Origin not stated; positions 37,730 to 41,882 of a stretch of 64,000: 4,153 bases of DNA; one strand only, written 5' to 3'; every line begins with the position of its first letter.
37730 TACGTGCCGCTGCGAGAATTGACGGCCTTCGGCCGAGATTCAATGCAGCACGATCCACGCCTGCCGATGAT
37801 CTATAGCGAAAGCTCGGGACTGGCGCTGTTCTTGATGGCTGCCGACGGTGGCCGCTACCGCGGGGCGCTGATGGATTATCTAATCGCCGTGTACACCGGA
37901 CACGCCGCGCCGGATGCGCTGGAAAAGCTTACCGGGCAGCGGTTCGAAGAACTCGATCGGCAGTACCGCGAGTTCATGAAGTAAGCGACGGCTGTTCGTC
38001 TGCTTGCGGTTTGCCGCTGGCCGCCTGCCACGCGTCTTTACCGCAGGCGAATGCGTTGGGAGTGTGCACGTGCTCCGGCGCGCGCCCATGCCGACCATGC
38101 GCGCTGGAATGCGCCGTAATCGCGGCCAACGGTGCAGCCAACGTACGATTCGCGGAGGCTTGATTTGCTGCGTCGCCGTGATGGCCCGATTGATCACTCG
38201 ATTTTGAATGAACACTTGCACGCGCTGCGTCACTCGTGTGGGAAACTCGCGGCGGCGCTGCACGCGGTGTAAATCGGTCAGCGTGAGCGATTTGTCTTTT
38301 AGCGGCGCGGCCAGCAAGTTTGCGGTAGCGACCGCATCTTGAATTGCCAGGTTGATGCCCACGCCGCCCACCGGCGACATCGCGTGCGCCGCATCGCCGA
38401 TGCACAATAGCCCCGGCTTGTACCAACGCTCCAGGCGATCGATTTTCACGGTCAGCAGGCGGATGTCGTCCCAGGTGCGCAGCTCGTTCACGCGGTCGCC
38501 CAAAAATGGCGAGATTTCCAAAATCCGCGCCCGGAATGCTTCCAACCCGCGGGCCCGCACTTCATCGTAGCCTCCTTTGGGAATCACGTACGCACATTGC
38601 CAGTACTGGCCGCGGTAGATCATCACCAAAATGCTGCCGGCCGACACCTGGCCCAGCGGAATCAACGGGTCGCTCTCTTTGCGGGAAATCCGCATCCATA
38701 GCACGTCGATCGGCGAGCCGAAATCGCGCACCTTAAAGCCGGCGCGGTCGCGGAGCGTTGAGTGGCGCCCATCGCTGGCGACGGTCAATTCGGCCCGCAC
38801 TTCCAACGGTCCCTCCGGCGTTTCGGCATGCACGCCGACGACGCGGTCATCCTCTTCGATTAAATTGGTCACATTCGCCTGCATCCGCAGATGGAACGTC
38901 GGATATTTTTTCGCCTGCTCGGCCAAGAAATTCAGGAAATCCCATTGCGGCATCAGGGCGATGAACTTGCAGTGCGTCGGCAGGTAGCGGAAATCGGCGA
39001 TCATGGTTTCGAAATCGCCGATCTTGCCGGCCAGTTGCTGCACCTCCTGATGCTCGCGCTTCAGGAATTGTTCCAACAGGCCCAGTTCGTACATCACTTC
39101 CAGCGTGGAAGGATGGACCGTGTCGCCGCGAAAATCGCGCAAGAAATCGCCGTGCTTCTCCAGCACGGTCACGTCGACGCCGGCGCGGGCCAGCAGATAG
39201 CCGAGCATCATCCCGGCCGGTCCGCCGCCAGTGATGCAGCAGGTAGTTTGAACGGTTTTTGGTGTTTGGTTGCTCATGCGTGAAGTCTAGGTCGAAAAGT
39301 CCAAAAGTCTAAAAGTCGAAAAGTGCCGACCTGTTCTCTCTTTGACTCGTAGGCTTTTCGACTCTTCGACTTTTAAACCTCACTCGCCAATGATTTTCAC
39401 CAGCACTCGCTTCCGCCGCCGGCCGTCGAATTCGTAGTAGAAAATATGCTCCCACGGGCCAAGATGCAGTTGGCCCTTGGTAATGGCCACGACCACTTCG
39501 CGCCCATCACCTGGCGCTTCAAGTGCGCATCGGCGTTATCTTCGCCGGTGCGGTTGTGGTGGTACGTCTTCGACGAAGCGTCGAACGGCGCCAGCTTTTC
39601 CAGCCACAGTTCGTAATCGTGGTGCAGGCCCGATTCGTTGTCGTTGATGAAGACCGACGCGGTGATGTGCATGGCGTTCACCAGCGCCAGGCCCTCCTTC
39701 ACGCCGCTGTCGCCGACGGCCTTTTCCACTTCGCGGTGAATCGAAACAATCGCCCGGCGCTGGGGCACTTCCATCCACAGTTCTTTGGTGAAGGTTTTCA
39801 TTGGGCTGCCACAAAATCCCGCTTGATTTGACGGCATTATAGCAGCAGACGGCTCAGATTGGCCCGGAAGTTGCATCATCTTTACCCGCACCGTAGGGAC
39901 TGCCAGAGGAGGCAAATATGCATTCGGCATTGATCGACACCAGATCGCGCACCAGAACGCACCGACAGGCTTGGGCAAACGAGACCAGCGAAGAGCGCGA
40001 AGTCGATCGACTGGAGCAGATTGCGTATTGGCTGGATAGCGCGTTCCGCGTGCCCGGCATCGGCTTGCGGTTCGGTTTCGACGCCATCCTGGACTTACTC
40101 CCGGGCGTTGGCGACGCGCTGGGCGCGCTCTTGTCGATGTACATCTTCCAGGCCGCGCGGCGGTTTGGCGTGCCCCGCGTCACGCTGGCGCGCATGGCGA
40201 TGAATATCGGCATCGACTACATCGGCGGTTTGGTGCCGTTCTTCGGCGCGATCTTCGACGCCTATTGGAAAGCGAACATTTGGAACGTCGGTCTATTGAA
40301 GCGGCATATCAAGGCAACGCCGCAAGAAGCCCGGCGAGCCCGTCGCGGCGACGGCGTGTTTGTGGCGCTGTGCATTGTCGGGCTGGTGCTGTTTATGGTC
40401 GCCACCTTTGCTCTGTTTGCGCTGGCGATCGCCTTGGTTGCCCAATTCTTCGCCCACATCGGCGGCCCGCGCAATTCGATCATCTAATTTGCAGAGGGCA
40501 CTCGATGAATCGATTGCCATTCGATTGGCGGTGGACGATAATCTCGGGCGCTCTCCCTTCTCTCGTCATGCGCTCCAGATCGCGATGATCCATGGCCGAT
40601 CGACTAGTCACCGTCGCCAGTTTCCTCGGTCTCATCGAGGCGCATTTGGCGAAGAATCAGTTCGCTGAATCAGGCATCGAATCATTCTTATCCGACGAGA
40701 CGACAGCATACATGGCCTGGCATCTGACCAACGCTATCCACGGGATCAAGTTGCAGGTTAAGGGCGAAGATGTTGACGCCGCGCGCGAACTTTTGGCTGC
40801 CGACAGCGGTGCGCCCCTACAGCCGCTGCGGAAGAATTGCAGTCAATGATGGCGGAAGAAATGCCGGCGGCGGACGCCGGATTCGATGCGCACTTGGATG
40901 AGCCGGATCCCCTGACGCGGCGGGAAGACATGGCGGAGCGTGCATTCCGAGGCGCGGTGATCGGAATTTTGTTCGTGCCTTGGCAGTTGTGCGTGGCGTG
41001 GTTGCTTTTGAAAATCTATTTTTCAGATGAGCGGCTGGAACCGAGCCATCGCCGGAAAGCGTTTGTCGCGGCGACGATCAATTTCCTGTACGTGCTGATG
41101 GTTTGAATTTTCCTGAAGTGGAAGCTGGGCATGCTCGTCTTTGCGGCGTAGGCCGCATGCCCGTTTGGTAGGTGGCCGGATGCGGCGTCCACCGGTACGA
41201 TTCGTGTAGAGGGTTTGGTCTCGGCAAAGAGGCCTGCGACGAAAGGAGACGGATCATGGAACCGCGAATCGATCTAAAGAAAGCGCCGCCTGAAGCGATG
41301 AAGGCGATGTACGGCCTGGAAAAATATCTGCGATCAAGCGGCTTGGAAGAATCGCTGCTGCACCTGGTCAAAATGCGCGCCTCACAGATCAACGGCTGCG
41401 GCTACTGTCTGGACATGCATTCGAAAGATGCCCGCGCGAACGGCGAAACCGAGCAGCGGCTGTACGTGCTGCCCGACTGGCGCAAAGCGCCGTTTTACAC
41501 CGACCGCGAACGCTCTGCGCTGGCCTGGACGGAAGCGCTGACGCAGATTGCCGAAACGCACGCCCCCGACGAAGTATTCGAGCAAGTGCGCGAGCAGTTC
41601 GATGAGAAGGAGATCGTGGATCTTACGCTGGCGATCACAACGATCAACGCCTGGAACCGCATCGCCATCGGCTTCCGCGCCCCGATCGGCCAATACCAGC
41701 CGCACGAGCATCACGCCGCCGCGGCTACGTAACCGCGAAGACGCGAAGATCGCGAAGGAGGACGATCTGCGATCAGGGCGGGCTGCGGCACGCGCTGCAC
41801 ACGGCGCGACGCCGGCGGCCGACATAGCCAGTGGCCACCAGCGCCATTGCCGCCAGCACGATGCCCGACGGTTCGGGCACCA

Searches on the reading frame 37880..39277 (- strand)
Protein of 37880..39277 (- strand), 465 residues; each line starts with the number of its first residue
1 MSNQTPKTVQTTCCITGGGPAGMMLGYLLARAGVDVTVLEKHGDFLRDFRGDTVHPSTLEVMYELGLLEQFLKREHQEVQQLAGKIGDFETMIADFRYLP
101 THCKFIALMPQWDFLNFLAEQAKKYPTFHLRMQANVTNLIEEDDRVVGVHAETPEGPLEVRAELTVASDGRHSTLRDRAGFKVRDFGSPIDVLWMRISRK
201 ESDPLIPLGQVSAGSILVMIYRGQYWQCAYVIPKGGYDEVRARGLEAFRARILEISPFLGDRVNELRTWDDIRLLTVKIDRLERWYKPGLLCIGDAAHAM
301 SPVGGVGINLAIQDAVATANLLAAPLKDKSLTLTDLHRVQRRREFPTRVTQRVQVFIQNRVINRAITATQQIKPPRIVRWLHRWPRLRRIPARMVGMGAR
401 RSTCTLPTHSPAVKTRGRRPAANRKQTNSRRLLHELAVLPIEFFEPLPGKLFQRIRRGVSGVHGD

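Call 79: search_protein_families(library=pfam, proteins=[window:37880-39277:-], max_evalue=0.00001)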
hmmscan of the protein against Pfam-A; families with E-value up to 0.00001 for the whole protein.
window:37880-39277:- (465 aa): 3 families
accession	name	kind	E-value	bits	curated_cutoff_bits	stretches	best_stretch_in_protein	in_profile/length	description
PF01494.25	FAD_binding_3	-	3.2e-56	191.5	22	1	11-351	2-347/349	FAD binding domain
PF00890.30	FAD_binding_2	-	3.1e-07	30.4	20.4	0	107-172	137-205/414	FAD binding domain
PF13450.12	NAD_binding_8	-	7.5e-06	26.6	21.9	0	15-44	1-30/68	NAD(P)-binding Rossmann-like domain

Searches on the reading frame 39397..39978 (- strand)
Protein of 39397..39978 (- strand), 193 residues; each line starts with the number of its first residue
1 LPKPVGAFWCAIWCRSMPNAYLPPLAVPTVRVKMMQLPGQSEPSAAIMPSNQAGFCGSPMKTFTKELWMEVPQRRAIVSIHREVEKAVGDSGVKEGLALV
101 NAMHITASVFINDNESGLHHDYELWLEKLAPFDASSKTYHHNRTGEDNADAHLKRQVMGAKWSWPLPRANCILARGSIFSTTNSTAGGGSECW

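Call 79: search_protein_families(library=pfam, proteins=[window:39397-39978:-], max_evalue=0.00001)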
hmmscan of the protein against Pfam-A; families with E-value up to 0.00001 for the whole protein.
window:39397-39978:- (193 aa): 1 family
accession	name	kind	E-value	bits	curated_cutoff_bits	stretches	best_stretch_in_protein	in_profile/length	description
PF01894.22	UPF0047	-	2.6e-21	76.4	27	1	80-167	2-87/117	Uncharacterised protein family UPF0047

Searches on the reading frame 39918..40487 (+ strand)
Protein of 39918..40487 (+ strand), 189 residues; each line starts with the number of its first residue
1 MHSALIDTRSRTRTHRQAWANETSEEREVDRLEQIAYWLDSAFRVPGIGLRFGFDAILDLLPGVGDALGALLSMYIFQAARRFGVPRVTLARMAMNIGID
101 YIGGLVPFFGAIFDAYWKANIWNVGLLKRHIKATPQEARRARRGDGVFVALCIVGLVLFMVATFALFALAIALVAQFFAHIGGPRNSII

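Call 79: search_protein_families(library=pfam, proteins=[window:39918-40487:+], max_evalue=0.00001)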
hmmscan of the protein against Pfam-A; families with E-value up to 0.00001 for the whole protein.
window:39918-40487:+ (189 aa): 1 family
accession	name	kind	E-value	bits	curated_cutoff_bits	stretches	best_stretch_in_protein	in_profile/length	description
PF13430.11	DUF4112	-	1.5e-33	115.5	23.3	1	30-131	3-105/105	Domain of unknown function (DUF4112)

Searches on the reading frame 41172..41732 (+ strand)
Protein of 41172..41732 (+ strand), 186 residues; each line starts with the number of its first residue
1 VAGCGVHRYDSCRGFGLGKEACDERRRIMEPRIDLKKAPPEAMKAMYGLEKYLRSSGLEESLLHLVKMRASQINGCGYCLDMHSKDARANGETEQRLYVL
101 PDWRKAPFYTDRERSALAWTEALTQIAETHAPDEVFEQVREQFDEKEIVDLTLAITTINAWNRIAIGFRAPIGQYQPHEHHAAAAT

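Call 79: search_protein_families(library=pfam, proteins=[window:41172-41732:+], max_evalue=0.00001)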
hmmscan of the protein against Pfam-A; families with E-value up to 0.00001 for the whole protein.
window:41172-41732:+ (186 aa): 1 family
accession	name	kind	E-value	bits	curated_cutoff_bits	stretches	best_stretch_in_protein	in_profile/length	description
PF02627.25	CMD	-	1.5e-20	73.4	23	1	40-122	1-84/84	Carboxymuconolactone decarboxylase family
